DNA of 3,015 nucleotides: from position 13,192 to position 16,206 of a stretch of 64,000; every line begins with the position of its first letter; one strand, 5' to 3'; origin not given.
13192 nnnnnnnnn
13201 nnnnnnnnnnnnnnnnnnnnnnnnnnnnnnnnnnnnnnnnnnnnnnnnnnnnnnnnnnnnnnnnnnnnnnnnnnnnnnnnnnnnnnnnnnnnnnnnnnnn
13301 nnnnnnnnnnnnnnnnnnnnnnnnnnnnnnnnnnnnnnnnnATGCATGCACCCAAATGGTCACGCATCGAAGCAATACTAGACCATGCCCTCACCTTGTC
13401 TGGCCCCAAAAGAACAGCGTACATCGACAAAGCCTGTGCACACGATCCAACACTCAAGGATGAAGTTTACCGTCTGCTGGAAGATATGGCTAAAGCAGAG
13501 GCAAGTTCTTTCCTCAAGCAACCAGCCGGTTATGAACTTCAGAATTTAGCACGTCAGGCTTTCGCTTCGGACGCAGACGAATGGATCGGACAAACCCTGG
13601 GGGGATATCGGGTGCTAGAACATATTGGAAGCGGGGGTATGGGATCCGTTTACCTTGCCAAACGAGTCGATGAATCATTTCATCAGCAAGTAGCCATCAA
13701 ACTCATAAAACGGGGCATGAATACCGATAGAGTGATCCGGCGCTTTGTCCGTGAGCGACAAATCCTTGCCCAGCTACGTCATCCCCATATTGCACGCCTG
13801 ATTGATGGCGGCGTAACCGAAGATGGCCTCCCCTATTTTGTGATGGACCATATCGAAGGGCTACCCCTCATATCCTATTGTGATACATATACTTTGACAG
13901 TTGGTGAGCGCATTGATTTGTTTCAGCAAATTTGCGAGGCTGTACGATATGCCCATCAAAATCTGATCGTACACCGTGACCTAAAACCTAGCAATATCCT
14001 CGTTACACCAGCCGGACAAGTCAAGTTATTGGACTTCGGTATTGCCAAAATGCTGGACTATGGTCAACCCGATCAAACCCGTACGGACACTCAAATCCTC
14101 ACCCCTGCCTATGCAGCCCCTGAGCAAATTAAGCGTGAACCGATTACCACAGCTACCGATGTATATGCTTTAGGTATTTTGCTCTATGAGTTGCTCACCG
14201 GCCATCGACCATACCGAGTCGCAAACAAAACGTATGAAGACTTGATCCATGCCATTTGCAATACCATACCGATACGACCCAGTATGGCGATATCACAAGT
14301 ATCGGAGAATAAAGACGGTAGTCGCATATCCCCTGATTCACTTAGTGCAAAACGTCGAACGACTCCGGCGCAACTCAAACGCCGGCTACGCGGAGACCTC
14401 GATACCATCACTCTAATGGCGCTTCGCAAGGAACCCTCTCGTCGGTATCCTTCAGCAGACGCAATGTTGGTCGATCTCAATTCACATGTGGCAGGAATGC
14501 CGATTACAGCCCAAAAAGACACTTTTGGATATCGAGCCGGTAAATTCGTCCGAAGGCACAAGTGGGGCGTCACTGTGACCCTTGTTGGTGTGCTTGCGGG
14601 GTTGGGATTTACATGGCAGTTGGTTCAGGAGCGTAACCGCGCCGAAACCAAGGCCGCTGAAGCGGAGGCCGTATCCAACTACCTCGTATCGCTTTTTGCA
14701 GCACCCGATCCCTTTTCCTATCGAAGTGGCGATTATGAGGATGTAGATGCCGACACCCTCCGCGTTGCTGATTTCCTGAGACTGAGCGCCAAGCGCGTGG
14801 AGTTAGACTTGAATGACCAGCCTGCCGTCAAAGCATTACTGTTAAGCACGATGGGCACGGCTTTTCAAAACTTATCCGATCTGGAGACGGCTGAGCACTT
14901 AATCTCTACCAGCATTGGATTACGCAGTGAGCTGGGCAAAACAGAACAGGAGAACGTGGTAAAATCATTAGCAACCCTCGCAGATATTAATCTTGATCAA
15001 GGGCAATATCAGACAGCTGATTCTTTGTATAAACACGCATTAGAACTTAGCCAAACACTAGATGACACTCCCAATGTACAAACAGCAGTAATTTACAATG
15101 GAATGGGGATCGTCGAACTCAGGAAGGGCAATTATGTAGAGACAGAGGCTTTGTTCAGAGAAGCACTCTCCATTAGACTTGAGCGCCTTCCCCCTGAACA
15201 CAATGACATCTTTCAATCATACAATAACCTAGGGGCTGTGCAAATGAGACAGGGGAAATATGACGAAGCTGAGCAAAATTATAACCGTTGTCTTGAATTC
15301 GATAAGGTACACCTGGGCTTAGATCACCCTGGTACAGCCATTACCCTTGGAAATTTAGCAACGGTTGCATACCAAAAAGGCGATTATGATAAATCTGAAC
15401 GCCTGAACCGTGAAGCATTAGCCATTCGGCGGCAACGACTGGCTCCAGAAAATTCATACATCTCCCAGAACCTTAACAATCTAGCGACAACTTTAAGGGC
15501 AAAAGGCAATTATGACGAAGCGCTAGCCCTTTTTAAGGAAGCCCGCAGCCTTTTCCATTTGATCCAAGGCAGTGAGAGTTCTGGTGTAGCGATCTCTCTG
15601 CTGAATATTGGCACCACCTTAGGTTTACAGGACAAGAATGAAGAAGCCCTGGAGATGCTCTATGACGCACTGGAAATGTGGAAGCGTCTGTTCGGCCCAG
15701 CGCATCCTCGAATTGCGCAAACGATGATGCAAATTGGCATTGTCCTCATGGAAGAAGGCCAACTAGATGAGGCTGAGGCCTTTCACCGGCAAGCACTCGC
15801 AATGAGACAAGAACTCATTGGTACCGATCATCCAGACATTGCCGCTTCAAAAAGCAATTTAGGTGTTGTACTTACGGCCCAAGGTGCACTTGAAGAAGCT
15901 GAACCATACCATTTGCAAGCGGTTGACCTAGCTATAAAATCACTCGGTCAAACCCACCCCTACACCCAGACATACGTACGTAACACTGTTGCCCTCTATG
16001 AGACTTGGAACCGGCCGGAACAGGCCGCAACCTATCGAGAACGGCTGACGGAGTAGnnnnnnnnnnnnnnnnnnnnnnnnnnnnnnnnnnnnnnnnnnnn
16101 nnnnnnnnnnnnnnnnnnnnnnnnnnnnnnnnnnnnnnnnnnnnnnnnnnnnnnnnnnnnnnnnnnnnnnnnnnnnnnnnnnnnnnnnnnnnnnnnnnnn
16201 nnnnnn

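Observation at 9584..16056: ECF sigma factor plus TPR-containing Ser/Thr kinase module divergent from a lipoprotein and dockerin-like secreted-protein operon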

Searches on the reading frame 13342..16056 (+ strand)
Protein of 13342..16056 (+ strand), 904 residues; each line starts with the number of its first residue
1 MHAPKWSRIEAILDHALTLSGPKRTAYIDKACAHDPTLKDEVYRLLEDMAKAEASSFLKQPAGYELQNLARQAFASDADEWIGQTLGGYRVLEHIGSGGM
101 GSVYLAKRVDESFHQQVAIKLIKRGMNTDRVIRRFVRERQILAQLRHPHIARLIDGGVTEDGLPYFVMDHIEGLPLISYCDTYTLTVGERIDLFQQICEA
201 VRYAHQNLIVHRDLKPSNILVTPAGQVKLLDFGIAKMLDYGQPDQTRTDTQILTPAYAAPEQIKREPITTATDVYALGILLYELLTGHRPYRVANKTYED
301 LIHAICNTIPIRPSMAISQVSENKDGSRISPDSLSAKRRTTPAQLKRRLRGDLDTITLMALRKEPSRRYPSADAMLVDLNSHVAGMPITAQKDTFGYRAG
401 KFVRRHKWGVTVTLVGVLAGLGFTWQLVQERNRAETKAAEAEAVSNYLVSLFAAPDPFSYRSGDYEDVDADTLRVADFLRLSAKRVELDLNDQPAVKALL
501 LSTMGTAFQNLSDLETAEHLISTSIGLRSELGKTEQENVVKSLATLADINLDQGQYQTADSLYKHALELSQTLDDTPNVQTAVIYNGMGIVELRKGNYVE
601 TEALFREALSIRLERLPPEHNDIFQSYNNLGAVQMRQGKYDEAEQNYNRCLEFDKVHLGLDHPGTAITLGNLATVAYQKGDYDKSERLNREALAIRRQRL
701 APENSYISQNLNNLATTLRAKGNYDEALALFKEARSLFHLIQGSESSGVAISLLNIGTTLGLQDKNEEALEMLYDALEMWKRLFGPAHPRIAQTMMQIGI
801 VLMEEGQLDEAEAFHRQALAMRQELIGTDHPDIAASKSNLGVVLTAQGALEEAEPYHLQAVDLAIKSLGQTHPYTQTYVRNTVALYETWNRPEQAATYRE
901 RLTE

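Call 3: search_protein_families(library=pfam, proteins=[window:13342-16056:+], max_evalue=0.1)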
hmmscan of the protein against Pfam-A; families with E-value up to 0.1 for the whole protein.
window:13342-16056:+ (904 aa): 29 families (the best 25 are shown)
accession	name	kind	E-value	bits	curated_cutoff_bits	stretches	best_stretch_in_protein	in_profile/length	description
PF13424.12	TPR_12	-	1.4e-87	288.3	30.1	7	622-698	1-77/77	Tetratricopeptide repeat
PF13374.12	TPR_10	-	6.9e-64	210.6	27.5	7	792-832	2-42/42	Tetratricopeptide repeat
PF00069.31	Pkinase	-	5.1e-50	170.8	31.7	1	89-312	1-220/263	Protein kinase domain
PF07714.23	PK_Tyr_Ser-Thr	-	6.3e-38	131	23.1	1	91-295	3-209/258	Protein tyrosine and serine/threonine kinase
PF00515.34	TPR_1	-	5.6e-34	115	27.8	3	626-654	3-31/34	Tetratricopeptide repeat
PF24885.1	TPR_NPHP3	-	9.3e-34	117.3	100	4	767-867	116-216/239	Nephrocystin-3 TPR domain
PF07719.23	TPR_2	-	6e-24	82.6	27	2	626-654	3-31/34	Tetratricopeptide repeat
PF17874.7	TPR_MalT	-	7.1e-20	72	45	5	584-739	42-192/336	MalT-like TPR region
PF13181.12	TPR_8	-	3.2e-18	64.7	25.7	1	625-655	2-32/34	Tetratricopeptide repeat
PF13176.12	TPR_7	-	4.7e-18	64.1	27.9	2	711-733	2-24/36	Tetratricopeptide repeat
PF13432.12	TPR_16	-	5.6e-15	55.9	32.7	2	798-862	3-59/65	Tetratricopeptide repeat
PF14559.12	TPR_19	-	1.5e-09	38.5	25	1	802-854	1-45/68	Tetratricopeptide repeat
PF13431.12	TPR_17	-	2.4e-09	37.2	24.4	1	624-645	13-34/34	Tetratricopeptide repeat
PF07721.20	TPR_4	-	7.4e-08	32.7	27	0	713-731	6-24/26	Tetratricopeptide repeat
PF13428.12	TPR_14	-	5.7e-07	30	23.5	0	714-737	7-30/44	Tetratricopeptide repeat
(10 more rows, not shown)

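Call 4: search_protein_families(library=ncbifam, proteins=[window:13342-16056:+], max_evalue=0.1)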
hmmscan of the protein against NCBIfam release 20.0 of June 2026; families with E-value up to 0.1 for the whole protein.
window:13342-16056:+ (904 aa): 32 families (the best 25 are shown)
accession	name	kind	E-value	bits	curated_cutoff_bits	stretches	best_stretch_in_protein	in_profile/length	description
NF033483.0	PknB_PASTA_kin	equivalog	2e-70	238.4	450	2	88-292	8-209/563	Stk1 family PASTA domain-containing Ser/Thr kinase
NF047741.1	antiphage_MADS6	equivalog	1.1e-45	156.3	460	2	184-297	295-409/612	methylation-associated defense system protein kinase MAD6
NF040586.1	FxSxx_TPR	equivalog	2.6e-43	148.6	300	1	491-901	379-794/830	FxSxx-COOH system tetratricopeptide repeat protein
TIGR03903.1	TOMM_kin_cyc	equivalog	1.1e-42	146.1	705.75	1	115-289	4-187/1267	TOMM system kinase/cyclase fusion protein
NF052427.1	StpK7MSMEG_1200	equivalog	9.4e-40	136.7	900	1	85-315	5-231/601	serine/threonine protein kinase StpK7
NF009651.0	PRK13184.1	equivalog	3.1e-37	128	839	1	88-392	3-300/932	serine/threonine-protein kinase PknD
NF038150.1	lanthi_synth_IV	equivalog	1.4e-26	93.1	650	1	87-344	189-459/851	class IV lanthionine synthetase LanL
NF033442.0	BREX_PglW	equivalog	1.1e-23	83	990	1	85-294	202-431/1391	BREX system serine/threonine kinase PglW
NF053615.1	SerThrKinAfsKStmc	equivalog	2.8e-22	79.2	1300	1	86-296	12-218/809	protein serine/threonine kinase AfsK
NF038151.1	lanthi_synth_III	equivalog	7.4e-18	64.3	575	1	64-346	199-487/833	class III lanthionine synthetase LanKC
NF041717.1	HaaA_phane_TPR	equivalog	3.4e-17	61.9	1125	2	629-864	637-862/882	cyclophane-containing RiPP biosynthesis TPR protein HaaT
NF053520.1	HK_Porph_FimS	equivalog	6.6e-15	54.4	600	3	498-737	44-273/618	sensor histidine kinase FimS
NF043056.1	T4SS_LegK1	equivalog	1.3e-14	53.7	550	1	110-302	99-302/516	Dot/Icm T4SS effector kinase LegK1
TIGR02521.1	type_IV_pilW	equivalog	1.5e-14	54.1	154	2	533-699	24-168/234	type IV pilus biogenesis/stability protein PilW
NF053720.1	NsdA_fam_reg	subfamily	5.9e-11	42.5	75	3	711-901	244-432/432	NsdA family TPR-like regulatory protein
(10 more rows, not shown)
